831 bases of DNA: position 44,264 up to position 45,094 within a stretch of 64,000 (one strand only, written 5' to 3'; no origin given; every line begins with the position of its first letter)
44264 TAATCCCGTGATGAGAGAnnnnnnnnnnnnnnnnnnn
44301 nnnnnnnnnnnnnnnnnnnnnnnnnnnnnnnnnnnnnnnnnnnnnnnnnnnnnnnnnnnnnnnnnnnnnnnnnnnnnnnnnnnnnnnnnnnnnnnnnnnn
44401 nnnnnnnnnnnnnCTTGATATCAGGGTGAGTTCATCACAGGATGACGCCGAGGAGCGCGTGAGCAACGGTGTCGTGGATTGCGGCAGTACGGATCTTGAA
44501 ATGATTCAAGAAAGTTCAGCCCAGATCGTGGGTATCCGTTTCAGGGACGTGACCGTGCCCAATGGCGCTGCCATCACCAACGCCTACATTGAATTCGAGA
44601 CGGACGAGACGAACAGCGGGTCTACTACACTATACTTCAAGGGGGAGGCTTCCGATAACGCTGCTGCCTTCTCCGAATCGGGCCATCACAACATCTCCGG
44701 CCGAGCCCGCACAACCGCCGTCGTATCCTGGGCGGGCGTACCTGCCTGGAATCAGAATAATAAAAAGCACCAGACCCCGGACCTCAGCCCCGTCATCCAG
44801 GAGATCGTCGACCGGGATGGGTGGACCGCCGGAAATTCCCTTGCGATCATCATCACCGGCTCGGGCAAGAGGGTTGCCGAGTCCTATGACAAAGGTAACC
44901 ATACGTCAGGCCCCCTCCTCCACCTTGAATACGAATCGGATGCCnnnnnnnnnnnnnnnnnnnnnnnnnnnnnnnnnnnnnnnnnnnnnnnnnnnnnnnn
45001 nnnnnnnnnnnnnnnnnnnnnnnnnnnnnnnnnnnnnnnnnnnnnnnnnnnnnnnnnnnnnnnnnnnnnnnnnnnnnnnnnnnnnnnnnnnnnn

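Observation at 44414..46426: Novel ~175-aa tandem modules in the 1522-aa PilY1, with a circularly permuted copy splitting the vWA domain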

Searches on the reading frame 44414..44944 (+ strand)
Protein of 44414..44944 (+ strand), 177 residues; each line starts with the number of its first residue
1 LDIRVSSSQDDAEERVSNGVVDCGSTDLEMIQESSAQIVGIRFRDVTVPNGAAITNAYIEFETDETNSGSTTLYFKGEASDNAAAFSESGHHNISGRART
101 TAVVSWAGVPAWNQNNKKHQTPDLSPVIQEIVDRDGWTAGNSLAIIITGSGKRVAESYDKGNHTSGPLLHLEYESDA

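Call 9: search_solved_structures(query=window:44414-44944:+, max_evalue=10, show_alignments=2)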
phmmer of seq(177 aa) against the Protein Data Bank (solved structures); distinct sequences matched with E-value up to 10: 8.
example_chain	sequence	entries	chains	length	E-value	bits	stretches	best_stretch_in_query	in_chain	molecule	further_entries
3wwa_A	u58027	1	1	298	0.026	17.7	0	34-69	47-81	Pizza7H protein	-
3ww9_A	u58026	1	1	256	0.026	17.7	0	34-69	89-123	pizza6 protein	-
7zph_A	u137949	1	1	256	0.075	16.2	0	22-106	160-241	Pizza6-TNK-RSH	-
6ren_A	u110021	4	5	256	0.084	16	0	20-71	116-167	3fPizza6-SH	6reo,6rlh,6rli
3ww8_A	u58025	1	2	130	0.14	15.3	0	32-68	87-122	Pizza3 protein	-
6ft5_A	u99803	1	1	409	0.15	15.2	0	124-160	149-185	alphaRep A3_A3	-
7zcj_A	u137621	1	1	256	0.29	14.2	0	33-106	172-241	Pizza6-TNH-TSH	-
3ww7_A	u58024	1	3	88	0.89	12.7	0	33-68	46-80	Pizza2 protein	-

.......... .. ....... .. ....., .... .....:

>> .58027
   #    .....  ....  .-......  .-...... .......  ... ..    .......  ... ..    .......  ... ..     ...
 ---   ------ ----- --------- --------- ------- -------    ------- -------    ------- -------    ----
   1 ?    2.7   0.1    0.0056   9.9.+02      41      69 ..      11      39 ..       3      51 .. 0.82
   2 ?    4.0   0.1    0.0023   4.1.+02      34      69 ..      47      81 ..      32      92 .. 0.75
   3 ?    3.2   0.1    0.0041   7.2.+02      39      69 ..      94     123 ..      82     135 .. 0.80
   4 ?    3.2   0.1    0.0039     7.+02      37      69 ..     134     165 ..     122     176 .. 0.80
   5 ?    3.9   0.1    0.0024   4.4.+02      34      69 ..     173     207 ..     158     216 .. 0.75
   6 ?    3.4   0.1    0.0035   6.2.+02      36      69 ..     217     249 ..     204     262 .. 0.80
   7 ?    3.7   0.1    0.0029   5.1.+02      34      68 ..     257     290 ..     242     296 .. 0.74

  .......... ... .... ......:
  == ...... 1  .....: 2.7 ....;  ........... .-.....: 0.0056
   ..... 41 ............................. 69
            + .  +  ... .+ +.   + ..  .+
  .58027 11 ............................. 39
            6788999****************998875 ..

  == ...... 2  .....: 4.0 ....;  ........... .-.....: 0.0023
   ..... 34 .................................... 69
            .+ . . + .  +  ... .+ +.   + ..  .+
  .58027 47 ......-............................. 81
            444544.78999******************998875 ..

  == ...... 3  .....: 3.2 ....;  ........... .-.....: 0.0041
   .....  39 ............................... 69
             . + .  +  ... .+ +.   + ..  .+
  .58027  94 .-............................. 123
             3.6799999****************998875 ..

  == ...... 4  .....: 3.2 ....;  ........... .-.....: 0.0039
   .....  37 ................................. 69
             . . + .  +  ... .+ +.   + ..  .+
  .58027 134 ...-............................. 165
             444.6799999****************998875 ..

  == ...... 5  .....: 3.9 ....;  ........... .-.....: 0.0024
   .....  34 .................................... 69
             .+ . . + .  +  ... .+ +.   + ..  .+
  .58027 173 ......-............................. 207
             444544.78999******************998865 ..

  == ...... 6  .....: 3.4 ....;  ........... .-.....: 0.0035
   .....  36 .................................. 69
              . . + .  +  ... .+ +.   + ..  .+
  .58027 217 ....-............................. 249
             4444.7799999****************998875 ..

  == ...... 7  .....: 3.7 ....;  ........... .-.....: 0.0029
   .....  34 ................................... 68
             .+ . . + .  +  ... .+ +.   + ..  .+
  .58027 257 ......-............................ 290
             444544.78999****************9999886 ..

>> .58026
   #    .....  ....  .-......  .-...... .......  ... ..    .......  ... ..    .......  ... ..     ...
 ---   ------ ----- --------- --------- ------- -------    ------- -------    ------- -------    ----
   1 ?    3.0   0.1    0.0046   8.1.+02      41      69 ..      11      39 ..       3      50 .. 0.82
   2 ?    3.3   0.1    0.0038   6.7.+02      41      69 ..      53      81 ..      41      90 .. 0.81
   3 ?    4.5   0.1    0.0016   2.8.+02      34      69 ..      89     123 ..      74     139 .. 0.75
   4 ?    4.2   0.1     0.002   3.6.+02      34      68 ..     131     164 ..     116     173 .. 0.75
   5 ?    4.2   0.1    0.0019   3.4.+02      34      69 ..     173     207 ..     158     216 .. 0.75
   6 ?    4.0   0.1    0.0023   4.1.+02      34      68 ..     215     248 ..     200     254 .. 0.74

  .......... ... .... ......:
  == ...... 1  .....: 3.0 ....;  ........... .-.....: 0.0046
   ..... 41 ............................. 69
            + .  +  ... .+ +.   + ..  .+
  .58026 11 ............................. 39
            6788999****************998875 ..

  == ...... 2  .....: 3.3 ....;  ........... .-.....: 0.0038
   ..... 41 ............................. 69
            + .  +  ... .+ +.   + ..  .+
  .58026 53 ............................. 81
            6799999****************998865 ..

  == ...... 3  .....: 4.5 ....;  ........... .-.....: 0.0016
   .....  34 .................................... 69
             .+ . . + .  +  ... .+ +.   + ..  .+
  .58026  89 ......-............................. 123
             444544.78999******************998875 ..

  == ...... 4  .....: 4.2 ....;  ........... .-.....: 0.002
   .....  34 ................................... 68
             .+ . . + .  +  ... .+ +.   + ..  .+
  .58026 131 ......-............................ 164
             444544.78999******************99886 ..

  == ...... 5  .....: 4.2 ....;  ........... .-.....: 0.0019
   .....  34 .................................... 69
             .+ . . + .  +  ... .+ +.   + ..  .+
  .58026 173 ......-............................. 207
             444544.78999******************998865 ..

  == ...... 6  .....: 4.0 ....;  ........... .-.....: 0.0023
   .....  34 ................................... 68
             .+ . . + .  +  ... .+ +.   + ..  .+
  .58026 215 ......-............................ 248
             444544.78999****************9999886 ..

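Call 11: find_homologous_proteins(query=window:44414-44944:+, max_evalue=0.001)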
Query seq(177 aa) (177 aa): 56 proteins with E <= 0.001 among 120 candidates.
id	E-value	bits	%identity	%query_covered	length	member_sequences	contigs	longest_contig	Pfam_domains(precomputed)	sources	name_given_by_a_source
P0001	1.3e-50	190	53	98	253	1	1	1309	-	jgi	jgi:hypothetical protein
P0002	1.9e-50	189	60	87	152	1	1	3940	-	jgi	-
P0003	1.5e-49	186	53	98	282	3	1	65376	-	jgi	-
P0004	6.6e-46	174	51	98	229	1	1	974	-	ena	-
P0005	1.3e-44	170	51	93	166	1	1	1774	-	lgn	-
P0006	3.2e-44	169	55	98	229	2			-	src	-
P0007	7.5e-44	168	51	96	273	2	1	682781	-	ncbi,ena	-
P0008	1.3e-43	167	52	97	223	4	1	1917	-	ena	-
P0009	1.8e-43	166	50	96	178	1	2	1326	-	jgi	-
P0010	7.2e-43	164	51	97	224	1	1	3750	-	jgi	jgi:hypothetical protein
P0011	1.3e-42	163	47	88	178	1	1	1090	-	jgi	jgi:hypothetical protein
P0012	2.3e-42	163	51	95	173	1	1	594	-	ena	-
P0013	7.6e-42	161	54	86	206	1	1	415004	-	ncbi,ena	-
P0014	8.3e-42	161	51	98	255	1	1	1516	PF17963.8,PF17892.8,PF17803.8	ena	-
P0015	1.1e-41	161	52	98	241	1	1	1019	-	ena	-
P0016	1.8e-41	160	52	98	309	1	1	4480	-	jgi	jgi:hypothetical protein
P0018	8.0e-41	158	51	96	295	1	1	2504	-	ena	-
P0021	4.1e-40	155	47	98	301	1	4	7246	-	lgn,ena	-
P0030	4.0e-37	146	47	95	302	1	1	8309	-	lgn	-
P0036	7.5e-35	138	47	98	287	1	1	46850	PF22352.3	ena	-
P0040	2.6e-31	127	44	98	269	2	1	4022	PF22352.3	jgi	jgi:hypothetical protein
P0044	6.8e-27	112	40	98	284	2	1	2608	-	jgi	jgi:hypothetical protein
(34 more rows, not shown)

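Call 26: predict_structure(alignment_id=A1)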
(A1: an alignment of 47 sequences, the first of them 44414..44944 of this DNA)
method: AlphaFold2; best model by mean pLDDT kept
length: 177 residues; sequences in the alignment: 47
mean_pLDDT: 95.8   pTM: 0.91
mean pLDDT of the five models: 95.8, 95.6, 95.6, 94.7, 94.1
residues with pLDDT >= 90: 162; 70-90: 14; 50-70: 1; < 50: 0
segments of 3 or more residues with pLDDT < 50: none
pLDDT, mean of each block of 10 residues (from residue 1): 97 96 94 93 98 98 94 98 95 96 97 97 99 98 98 95 91 87
secondary structure, 60 per line:
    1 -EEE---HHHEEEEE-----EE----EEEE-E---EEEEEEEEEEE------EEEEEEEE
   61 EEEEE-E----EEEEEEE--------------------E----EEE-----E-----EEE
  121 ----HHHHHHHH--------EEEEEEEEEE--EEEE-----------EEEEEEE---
elements in order: E2-4 E11-15 E27-30 E36-46 E53-65 E72-78 E104-106 E118-120 H125-132 E141-150 E153-156 E168-174

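Call 34: search_solved_structures(query=A1, max_evalue=10, show_alignments=2)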
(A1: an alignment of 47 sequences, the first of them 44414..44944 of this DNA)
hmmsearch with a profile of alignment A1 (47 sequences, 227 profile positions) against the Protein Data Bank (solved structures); distinct sequences matched with E-value up to 10: 8.
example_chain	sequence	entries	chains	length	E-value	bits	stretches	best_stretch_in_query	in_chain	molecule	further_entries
6ren_A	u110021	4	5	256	8.5e-07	31.4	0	63-103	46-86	3fPizza6-SH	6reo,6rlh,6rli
3ww9_A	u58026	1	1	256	1.4e-06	30.7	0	62-103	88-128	pizza6 protein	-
3ww8_A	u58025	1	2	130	0.0035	19.6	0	62-102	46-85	Pizza3 protein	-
3ww7_A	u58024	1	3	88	0.11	14.7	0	62-102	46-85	Pizza2 protein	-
2dc1_A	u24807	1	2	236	0.25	13.5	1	154-211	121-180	L-aspartate dehydrogenase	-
7zg0_E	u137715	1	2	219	0.63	12.2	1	110-141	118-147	Interleukin-27 receptor subunit alpha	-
7z0l_C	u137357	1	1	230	0.68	12.1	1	110-141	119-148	Interleukin-27 receptor subunit alpha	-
4hhu_A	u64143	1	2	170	1.3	11.2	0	169-196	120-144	OR280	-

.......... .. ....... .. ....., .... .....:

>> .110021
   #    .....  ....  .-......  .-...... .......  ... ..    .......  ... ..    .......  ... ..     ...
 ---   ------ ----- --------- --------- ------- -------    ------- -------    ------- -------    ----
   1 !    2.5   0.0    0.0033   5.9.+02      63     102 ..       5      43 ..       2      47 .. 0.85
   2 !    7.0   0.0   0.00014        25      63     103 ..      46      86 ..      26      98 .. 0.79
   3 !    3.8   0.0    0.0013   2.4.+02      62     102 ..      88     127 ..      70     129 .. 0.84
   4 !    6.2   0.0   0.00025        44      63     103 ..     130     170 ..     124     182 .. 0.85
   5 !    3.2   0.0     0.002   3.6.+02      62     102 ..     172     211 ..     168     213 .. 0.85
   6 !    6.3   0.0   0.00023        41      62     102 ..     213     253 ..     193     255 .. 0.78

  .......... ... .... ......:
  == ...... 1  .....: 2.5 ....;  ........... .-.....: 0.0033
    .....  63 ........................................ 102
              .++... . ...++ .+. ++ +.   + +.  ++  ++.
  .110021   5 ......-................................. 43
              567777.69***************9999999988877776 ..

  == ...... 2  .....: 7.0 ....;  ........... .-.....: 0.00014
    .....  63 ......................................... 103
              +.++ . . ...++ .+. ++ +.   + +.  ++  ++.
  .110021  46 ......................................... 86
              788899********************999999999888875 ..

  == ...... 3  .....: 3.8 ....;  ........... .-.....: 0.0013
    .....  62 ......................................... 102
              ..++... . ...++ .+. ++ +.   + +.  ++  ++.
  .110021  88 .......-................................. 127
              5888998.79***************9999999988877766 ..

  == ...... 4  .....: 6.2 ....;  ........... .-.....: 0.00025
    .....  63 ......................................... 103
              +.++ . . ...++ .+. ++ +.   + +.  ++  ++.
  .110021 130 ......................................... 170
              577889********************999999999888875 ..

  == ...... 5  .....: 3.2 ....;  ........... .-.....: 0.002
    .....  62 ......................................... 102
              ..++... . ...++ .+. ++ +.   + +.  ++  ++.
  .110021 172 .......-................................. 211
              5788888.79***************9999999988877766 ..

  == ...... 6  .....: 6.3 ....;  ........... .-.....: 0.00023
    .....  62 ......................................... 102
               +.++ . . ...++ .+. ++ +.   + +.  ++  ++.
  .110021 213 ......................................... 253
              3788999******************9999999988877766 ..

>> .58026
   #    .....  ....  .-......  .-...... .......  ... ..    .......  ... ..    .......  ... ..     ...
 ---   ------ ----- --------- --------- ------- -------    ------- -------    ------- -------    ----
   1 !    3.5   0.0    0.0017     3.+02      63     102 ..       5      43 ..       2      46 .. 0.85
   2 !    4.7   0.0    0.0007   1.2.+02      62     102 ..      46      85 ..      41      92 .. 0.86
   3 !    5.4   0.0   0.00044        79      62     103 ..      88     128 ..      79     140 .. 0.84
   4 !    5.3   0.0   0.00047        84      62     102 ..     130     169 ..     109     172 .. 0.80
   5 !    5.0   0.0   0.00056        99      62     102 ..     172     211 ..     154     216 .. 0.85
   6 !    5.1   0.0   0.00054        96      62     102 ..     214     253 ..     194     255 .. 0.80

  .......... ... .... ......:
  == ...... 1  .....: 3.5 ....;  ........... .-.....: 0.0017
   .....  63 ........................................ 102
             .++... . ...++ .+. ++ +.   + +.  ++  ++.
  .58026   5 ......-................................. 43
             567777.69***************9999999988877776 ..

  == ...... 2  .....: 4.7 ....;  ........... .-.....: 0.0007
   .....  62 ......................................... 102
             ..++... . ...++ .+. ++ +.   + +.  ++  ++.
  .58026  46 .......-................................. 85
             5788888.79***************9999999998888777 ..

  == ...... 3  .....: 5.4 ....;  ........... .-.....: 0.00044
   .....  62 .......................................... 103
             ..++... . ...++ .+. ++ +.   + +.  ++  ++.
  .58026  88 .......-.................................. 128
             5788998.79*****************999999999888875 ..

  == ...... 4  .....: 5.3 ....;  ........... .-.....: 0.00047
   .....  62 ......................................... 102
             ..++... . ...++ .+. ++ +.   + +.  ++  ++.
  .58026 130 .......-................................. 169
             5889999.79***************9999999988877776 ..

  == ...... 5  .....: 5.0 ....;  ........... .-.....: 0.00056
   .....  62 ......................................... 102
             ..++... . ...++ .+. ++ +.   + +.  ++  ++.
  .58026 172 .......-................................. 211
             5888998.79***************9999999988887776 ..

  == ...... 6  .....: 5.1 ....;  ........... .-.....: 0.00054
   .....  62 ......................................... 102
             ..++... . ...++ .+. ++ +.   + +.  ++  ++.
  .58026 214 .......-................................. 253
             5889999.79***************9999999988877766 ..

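Call 35: search_protein_families(library=pfam, alignment_id=A1, max_evalue=1)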
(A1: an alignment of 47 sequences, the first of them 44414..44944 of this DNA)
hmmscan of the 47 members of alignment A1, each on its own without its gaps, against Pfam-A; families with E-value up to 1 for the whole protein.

A. member 1, window:44414-44944:+ (177 aa): 0 families

B. families by the number of members that match (of 47 scanned): 47 families (the first 25 are shown)
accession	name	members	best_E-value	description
PF22352.2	K319L-like_PKD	4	1.1e-09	K319L-like, PKD domain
PF00801.26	PKD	4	0.00044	PKD domain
PF24517.2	CBM96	3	0.001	Carbohydrate-binding module family 96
PF02412.23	TSP_3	3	0.0012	Thrombospondin type 3 repeat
PF18906.5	Phage_tube_2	3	0.0033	Phage tail tube protein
PF22096.1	TagH_C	3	0.17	Teichoic acid transporter subunit TagH C-terminal domain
PF17963.7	Big_9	2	1.8e-15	Bacterial Ig domain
PF17957.7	Big_7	2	0.00029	Bacterial Ig domain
PF18981.6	InlK_D3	2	0.0096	Internalin K domain (D3/D4)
PF18911.6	PKD_4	2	0.05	PKD domain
PF13517.12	FG-GAP_3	2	0.36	FG-GAP-like repeat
PF17892.7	Cadherin_5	1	2.5e-14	Cadherin-like domain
PF17803.7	Cadherin_4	1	6e-10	Bacterial cadherin-like domain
PF14559.12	TPR_19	1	2.1e-06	Tetratricopeptide repeat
PF00404.24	Dockerin_1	1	5.9e-05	Dockerin type I domain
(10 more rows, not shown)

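Call 45: search_protein_families(library=ncbifam, alignment_id=A1, max_evalue=5)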
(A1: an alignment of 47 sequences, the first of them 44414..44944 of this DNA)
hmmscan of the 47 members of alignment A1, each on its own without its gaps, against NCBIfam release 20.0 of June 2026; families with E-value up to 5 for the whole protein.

A. member 1, window:44414-44944:+ (177 aa): 1 family
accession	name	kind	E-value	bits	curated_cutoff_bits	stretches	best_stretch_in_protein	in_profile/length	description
TIGR02690.1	resist_ArsH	equivalog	0.04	13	292.25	1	35-68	148-181/219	arsenical resistance protein ArsH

B. families by the number of members that match (of 47 scanned): 40 families (the first 25 are shown)
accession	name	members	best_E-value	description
NF033679.1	DNRLRE_dom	10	0.0012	DNRLRE domain-containing protein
NF041578.1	betaarabinsidaseHypBA2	5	3.7e-16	beta-L-arabinobiosidase HypBA2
NF045500.1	Omp28_seleno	3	1e-09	Omp28-related selenoprotein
NF047638.1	throspo3_MtsC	3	7e-07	cell-cell cohesion MYXO-CTERM protein MtsC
NF012211.1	tand_rpt_95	2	1.8e-17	tandem-95 repeat protein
NF038112.1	myxo_dep_M36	2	1.2e-05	myxosortase-dependent M36 family metallopeptidase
TIGR03769.1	P_ac_wall_RPT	2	0.042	TIGR03769 domain-containing protein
NF047507.1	TPR_BatC_Lepto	1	4.8e-07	TPR repeat-containing protein BatC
NF045619.1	adhes_GNV_Cterm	1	9.5e-05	BapA/Bap/LapF family large adhesin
TIGR03437.1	Soli_cterm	1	9.9e-05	Solibacter uncharacterized C-terminal domain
TIGR02795.1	tol_pal_ybgF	1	0.00019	tol-pal system protein YbgF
NF038111.1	rhom_dep_M36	1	0.00055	rhombosortase-dependent M36 family metallopeptidase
NF038083.1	CU044_5270_fam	1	0.00069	CU044_5270 family protein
TIGR03302.1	OM_YfiO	1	0.0011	outer membrane protein assembly factor BamD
NF040959.1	MamA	1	0.0015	magnetosome protein MamA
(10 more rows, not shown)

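Call 46: search_protein_families(library=ncbifam, proteins=[P0001, P0003, P0007, P0016, P0018, P0021, P0030, P0036, P0040, P0044], max_evalue=0.1)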
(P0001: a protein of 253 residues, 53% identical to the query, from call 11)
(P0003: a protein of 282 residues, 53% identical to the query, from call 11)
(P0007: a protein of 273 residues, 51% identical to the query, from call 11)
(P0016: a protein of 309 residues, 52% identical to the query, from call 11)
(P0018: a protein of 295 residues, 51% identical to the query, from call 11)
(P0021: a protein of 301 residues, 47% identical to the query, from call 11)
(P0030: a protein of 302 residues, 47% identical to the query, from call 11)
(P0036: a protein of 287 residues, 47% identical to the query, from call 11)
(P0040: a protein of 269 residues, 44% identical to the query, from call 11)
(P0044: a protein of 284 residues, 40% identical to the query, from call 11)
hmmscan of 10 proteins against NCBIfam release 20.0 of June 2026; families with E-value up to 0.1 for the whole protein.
P0001 (253 aa): 0 families

P0003 (282 aa): 4 families
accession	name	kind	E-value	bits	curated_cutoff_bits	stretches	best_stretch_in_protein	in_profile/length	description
NF041540.1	dockerin_GC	domain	0.027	14.9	29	1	229-271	3-58/67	GC-type dockerin domain-anchored protein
NF041721.1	phane_AmcA_1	equivalog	0.045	14.1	40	0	131-168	3-39/54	multiple cyclophane-containing RiPP AmcA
TIGR02165.1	cas5_6_GSU0054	equivalog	0.072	12.2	45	1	121-239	198-317/492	type I-G CRISPR-associated protein Csb2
NF033679.1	DNRLRE_dom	domain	0.089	12.9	34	0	75-221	18-163/164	DNRLRE domain-containing protein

P0007 (273 aa): 1 family
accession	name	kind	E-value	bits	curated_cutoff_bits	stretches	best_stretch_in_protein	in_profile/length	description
NF033761.1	gliding_GltJ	equivalog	0.056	12.5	450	1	170-260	403-494/671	adventurous gliding motility protein GltJ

P0016 (309 aa): 0 families

P0018 (295 aa): 1 family
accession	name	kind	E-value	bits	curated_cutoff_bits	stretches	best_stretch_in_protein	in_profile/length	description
NF038083.1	CU044_5270_fam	subfamily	0.00069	19.5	100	1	3-81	29-109/284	CU044_5270 family protein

P0021 (301 aa): 0 families

P0030 (302 aa): 0 families

P0036 (287 aa): 2 families
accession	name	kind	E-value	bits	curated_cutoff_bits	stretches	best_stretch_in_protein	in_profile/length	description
NF041578.1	betaarabinsidaseHypBA2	equivalog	3.7e-16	57.8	3200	1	183-281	1040-1130/1709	beta-L-arabinobiosidase HypBA2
NF002570.0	PRK02201.1-5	equivalog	0.076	12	416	0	133-165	62-94/396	membrane protein insertase YidC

P0040 (269 aa): 2 families
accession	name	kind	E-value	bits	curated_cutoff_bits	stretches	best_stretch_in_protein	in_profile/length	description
NF041578.1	betaarabinsidaseHypBA2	equivalog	1.2e-12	46.2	3200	1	17-88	1061-1133/1709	beta-L-arabinobiosidase HypBA2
NF038112.1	myxo_dep_M36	subfamily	1.2e-05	22.7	1500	1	4-114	1294-1402/1604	myxosortase-dependent M36 family metallopeptidase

P0044 (284 aa): 0 families
